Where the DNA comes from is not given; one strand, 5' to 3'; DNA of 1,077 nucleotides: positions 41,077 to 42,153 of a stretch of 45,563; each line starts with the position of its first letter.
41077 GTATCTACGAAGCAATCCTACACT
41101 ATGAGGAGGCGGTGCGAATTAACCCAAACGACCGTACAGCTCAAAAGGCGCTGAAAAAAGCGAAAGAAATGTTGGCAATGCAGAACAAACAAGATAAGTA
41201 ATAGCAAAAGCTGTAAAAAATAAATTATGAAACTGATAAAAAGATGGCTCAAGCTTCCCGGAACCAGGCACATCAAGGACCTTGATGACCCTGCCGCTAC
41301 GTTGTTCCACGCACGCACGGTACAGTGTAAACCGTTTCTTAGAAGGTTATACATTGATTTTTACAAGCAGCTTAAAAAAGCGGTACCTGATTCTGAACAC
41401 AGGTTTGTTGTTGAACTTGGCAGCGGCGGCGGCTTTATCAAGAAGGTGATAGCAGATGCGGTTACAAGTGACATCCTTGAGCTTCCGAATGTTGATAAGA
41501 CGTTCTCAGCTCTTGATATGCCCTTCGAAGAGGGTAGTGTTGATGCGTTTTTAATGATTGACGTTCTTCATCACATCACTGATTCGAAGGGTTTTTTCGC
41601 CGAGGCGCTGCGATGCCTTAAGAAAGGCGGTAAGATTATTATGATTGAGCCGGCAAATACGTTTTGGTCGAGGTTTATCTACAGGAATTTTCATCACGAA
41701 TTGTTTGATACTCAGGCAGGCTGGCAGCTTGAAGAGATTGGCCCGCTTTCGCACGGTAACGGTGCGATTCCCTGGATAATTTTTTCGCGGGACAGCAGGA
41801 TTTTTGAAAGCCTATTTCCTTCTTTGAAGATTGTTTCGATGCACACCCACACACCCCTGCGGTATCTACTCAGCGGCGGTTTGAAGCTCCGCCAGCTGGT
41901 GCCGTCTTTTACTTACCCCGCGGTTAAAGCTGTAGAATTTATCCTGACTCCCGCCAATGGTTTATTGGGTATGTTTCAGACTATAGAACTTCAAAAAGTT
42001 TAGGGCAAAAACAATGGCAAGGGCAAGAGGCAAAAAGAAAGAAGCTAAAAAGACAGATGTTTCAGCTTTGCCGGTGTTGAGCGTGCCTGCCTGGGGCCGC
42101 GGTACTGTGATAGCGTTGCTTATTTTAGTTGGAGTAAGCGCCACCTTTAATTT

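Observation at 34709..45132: Tightly packed 7-gene operon: candidate polyprenyl-phosphate-sugar dependent periplasmic glycosylation/methylation system with four GT-C enzymes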

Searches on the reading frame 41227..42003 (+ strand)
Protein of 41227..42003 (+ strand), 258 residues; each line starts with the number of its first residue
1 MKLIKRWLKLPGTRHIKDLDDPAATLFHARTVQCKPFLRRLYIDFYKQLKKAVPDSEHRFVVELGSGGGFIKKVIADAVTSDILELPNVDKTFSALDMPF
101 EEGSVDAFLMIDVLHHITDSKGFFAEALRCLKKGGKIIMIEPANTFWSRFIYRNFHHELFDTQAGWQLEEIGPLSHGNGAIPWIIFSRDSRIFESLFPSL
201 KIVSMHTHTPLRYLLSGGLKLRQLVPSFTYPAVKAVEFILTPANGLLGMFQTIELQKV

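Call 5: search_protein_families(library=pfam, proteins=[window:41227-42003:+], max_evalue=0.01)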
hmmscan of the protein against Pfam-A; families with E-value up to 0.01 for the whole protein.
window:41227-42003:+ (258 aa): 7 families
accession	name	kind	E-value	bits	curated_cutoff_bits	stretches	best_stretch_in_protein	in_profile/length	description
PF08241.18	Methyltransf_11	-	4.5e-11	43.7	21.2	1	93-139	49-95/95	Methyltransferase domain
PF13489.12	Methyltransf_23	-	3.9e-06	27.1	27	1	40-155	7-124/164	Methyltransferase domain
PF13649.12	Methyltransf_25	-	4.1e-06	27.8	27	1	94-135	54-97/97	Methyltransferase domain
PF13847.12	Methyltransf_31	-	1.2e-05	25.5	27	1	95-143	63-113/145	Methyltransferase domain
PF08242.18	Methyltransf_12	-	9e-05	23.6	30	1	89-137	49-98/98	Methyltransferase domain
PF05148.21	Methyltransf_8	-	0.0012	19.1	27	1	56-148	71-165/219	Hypothetical methyltransferase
PF01209.24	Ubie_methyltran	-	0.0066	16.3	20.1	1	94-144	106-156/233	ubiE/COQ5 methyltransferase family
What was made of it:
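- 41227..42003 (+): MT258: a stand-alone cytoplasmic class I SAM methyltransferase, and the most widely conserved partner of the fusion. Methyltransf_11 43.7 bits (call 5).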

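Call 6: search_protein_families(library=ncbifam, proteins=[window:41227-42003:+], max_evalue=0.01)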
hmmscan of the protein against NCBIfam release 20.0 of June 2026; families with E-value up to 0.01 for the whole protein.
window:41227-42003:+ (258 aa): 7 families
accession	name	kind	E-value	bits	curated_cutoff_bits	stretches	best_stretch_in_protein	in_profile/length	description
NF045823.1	PthPhpthDimycoMt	equivalog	0.00068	18.9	300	1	95-138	122-165/256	phthiotriol/phenolphthiotriol dimycocerosates methyltransferase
NF041536.1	ArsM_DUF2284_UU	exception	0.00074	18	575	1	81-141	121-182/459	arsenite methyltransferase/DUF2284 domain selenoprotein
NF041675.1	sarc_dimgly_tmase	equivalog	0.00084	19.4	550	1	89-143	121-173/278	sarcosine/dimethylglycine N-methyltransferase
NF041537.1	ArsM_AhpD_UU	exception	0.002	17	510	1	91-140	132-181/345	arsenite methyltransferase/AhpD domain selenoprotein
TIGR01934.1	MenG_MenH_UbiE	subfamily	0.0028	17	158.35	1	94-149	96-150/223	ubiquinone/menaquinone biosynthesis methyltransferase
NF045667.1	MTase_DVU1556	equivalog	0.0056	16.2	155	1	95-139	75-119/213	DVU_1556 family methyltransferase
TIGR01983.1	UbiG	equivalog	0.0072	15.6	102.95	0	102-139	114-151/228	bifunctional 2-polyprenyl-6-hydroxyphenol methylase/3-demethylubiquinol 3-O-methyltransferase UbiG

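Call 52: search_solved_structures(query=window:41227-42003:+, max_evalue=0.01)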
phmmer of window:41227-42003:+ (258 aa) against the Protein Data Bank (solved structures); distinct sequences matched with E-value up to 0.01: 4.
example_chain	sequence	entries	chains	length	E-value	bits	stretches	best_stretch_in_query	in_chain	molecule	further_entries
3bus_A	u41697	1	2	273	0.00087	22.1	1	94-139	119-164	Methyltransferase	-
8zc8_A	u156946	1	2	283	0.0022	20.8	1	94-141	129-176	MitM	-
21zq_A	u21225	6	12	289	0.0023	20.8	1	94-141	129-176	MitM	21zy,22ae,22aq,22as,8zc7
1vl5_A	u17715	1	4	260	0.0024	20.7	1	69-143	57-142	unknown conserved protein BH2331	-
